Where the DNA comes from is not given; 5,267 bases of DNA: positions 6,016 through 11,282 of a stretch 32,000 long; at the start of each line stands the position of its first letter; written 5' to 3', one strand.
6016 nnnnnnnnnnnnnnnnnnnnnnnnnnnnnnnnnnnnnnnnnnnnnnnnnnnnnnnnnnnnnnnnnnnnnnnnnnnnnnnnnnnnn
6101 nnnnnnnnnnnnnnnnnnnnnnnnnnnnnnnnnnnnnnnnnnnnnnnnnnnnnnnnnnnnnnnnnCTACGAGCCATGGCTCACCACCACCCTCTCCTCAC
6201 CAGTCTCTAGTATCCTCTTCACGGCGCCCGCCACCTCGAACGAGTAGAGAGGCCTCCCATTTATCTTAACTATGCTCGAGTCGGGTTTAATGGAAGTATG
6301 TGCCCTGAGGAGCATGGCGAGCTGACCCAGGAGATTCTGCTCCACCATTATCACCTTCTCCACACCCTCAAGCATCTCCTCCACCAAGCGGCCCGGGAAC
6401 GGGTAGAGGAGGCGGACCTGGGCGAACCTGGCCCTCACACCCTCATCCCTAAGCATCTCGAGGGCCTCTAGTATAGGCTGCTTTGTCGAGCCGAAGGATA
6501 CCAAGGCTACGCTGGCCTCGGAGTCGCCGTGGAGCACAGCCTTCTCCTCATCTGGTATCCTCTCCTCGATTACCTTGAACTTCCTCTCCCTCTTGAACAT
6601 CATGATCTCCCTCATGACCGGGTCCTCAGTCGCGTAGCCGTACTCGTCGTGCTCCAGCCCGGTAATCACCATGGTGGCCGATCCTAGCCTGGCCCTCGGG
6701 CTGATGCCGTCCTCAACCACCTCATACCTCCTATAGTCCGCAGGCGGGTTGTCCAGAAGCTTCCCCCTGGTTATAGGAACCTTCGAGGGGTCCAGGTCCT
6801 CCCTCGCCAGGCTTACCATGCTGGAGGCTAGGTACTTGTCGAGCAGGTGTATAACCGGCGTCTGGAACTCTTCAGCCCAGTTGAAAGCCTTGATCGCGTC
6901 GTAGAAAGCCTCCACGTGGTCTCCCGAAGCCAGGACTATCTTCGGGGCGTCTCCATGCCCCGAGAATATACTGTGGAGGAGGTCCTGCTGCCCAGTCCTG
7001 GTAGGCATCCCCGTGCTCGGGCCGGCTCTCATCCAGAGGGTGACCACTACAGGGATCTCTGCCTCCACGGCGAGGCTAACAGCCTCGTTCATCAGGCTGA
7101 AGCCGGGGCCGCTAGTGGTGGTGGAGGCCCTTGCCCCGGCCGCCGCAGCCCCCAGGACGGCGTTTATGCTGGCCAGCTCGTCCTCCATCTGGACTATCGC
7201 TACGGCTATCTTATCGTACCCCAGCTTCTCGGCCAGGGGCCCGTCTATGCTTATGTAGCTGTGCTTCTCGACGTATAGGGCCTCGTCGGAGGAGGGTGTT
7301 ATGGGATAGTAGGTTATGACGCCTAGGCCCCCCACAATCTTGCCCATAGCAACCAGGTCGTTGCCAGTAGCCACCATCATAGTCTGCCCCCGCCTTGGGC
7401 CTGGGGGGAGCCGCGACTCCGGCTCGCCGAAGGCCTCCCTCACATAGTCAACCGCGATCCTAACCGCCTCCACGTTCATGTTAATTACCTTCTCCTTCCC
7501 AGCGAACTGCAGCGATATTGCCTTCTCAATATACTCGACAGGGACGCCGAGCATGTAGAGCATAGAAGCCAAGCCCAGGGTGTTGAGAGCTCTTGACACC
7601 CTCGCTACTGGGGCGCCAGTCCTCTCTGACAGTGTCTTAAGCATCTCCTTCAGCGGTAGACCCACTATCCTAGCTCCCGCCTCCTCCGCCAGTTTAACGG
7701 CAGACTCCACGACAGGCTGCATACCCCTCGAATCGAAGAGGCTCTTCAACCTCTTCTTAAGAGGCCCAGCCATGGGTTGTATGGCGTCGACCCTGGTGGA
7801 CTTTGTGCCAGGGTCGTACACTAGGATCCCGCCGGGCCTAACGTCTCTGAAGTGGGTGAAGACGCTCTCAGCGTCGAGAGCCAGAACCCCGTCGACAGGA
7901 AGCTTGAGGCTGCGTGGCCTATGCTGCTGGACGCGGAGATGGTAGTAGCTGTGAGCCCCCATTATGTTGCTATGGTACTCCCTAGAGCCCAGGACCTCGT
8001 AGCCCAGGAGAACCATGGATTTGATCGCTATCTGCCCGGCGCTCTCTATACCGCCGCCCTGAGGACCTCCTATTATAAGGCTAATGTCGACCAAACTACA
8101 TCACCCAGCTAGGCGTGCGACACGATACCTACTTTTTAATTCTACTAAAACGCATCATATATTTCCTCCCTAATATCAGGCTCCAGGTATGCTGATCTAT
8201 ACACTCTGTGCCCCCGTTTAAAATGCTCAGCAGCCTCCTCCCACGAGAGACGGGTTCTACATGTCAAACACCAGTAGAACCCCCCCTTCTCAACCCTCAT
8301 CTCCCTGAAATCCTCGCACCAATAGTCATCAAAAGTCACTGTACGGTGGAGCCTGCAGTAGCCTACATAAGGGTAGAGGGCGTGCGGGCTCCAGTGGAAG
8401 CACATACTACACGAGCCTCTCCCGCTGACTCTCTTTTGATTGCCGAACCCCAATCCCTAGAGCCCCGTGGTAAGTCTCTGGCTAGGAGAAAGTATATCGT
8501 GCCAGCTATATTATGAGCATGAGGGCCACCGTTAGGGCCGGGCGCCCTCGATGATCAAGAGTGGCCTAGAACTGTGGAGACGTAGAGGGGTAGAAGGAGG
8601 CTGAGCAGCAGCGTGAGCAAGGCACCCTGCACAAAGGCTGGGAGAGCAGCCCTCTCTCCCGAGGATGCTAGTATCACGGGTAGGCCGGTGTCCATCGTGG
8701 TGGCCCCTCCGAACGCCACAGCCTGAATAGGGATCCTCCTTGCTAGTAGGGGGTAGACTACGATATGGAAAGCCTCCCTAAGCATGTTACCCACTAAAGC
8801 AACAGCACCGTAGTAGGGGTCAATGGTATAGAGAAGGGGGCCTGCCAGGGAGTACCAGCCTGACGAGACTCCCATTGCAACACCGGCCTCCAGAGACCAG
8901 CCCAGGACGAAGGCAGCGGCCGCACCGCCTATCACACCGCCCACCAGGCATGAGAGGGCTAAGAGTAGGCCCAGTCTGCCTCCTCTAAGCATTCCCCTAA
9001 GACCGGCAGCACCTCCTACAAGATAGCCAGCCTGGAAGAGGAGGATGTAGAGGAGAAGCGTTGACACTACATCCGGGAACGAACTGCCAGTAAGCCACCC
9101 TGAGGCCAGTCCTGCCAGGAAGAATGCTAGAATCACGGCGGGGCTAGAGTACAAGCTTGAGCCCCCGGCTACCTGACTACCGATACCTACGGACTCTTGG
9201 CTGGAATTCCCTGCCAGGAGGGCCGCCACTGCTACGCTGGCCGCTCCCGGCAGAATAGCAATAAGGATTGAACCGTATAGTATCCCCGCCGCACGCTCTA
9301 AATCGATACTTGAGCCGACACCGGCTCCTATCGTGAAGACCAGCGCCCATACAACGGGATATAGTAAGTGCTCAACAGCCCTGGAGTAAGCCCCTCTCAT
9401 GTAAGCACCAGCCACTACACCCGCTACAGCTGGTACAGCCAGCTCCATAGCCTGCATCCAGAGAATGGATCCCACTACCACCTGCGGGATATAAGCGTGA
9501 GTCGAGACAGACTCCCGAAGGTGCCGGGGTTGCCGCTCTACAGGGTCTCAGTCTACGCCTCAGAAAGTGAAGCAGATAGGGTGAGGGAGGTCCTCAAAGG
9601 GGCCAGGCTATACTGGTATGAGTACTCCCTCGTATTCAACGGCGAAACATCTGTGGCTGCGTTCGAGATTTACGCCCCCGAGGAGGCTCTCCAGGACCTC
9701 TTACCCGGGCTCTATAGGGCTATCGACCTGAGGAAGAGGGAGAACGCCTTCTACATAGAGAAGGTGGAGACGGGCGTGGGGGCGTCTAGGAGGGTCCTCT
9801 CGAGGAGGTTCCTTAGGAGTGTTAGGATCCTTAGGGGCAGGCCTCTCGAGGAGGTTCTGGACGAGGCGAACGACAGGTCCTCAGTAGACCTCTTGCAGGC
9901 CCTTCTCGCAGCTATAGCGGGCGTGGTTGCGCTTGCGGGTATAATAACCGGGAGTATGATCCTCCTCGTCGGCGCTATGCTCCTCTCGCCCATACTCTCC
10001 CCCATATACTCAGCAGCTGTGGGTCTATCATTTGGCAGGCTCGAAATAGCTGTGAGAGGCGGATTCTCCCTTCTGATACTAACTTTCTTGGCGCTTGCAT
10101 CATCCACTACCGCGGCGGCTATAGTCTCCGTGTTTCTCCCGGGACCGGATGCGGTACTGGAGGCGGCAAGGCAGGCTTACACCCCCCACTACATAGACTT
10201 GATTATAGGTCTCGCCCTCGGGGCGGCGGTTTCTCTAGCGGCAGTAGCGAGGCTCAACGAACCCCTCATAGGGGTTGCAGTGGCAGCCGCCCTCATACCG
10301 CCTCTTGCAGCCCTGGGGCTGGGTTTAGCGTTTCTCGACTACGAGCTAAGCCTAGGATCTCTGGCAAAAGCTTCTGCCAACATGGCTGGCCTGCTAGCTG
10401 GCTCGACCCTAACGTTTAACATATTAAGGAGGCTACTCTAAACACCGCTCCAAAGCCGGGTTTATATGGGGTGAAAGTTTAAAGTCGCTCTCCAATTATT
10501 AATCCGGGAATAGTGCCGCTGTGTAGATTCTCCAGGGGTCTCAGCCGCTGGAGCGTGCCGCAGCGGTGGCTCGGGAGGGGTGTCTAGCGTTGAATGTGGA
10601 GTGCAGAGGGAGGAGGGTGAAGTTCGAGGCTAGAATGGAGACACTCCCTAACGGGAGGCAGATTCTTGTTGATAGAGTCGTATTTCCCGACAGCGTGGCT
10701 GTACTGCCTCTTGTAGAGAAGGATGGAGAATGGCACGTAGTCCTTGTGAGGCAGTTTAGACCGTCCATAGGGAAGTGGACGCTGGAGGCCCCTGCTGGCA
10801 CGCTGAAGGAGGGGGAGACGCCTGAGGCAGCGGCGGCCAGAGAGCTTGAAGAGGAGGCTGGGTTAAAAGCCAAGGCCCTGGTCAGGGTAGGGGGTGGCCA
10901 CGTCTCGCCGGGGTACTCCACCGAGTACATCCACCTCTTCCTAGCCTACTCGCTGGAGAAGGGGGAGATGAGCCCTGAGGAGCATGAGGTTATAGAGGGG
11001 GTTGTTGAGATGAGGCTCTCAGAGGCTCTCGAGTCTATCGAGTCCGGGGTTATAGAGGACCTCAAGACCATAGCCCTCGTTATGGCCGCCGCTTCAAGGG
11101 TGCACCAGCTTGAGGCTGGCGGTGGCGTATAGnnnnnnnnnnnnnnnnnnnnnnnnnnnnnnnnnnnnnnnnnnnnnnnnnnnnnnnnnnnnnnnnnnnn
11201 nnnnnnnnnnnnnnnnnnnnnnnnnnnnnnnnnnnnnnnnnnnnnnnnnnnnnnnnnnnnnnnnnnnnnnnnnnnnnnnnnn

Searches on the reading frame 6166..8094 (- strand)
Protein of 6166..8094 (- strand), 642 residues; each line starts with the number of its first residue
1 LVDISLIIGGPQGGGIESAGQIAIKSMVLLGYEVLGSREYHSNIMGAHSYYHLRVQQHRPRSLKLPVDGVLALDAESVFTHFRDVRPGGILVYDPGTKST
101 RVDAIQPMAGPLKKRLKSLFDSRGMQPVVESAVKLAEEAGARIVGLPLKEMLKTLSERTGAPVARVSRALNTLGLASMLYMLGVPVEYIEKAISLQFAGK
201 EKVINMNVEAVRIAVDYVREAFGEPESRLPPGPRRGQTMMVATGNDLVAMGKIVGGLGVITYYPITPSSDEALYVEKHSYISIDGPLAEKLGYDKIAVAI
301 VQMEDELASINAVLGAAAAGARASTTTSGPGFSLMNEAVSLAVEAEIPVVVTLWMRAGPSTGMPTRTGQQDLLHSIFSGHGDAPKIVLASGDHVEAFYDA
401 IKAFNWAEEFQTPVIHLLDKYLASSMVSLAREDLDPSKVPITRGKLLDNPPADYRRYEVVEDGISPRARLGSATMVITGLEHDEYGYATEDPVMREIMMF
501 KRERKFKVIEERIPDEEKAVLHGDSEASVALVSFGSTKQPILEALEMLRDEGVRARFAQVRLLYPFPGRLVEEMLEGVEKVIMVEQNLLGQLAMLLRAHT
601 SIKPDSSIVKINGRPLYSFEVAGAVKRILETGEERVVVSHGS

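Call 67: search_protein_families(library=pfam, proteins=[window:6166-8094:-], max_evalue=0.001)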
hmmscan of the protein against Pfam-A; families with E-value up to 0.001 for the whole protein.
window:6166-8094:- (642 aa): 4 families
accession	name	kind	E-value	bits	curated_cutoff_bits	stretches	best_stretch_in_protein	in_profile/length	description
PF01855.24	POR_N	-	3.7e-53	181.1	27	1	252-496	3-225/231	Pyruvate flavodoxin/ferredoxin oxidoreductase, thiamine diP-bdg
PF01558.24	POR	-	9.5e-35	120.7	27.4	1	13-215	2-172/173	Pyruvate ferredoxin/flavodoxin oxidoreductase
PF17147.9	PFOR_II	-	2.9e-11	44.1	27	1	527-614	1-95/102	Pyruvate:ferredoxin oxidoreductase core domain II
PF02780.25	Transketolase_C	-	5.2e-07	30.1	25.9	1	526-587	9-70/124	Transketolase, C-terminal domain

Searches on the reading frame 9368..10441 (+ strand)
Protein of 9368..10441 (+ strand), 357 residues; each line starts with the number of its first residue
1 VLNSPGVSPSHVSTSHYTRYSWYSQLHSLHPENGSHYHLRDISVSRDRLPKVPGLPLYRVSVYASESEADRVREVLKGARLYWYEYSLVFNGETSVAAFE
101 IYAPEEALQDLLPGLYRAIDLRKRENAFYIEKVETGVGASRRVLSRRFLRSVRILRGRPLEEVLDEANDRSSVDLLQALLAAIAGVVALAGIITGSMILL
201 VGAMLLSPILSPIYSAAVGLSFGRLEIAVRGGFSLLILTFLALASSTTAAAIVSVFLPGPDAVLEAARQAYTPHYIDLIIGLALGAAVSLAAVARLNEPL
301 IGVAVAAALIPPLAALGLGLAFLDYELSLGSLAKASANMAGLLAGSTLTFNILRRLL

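Call 67: search_protein_families(library=pfam, proteins=[window:9368-10441:+], max_evalue=0.001)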
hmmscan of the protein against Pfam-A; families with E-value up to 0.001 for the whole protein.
window:9368-10441:+ (357 aa): 1 family
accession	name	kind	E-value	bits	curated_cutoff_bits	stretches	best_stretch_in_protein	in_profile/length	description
PF04087.19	DUF389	-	3.3e-26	92.4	23.9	1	204-343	1-136/137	Domain of unknown function (DUF389)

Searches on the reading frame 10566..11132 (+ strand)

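Call 67: search_protein_families(library=pfam, proteins=[window:10566-11132:+], max_evalue=0.001)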
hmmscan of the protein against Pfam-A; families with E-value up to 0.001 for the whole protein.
window:10566-11132:+ (188 aa): 1 family
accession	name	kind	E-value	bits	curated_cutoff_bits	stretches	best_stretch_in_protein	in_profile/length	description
PF00293.34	NUDIX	-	1.7e-20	73.8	21.1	1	41-157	3-119/134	NUDIX domain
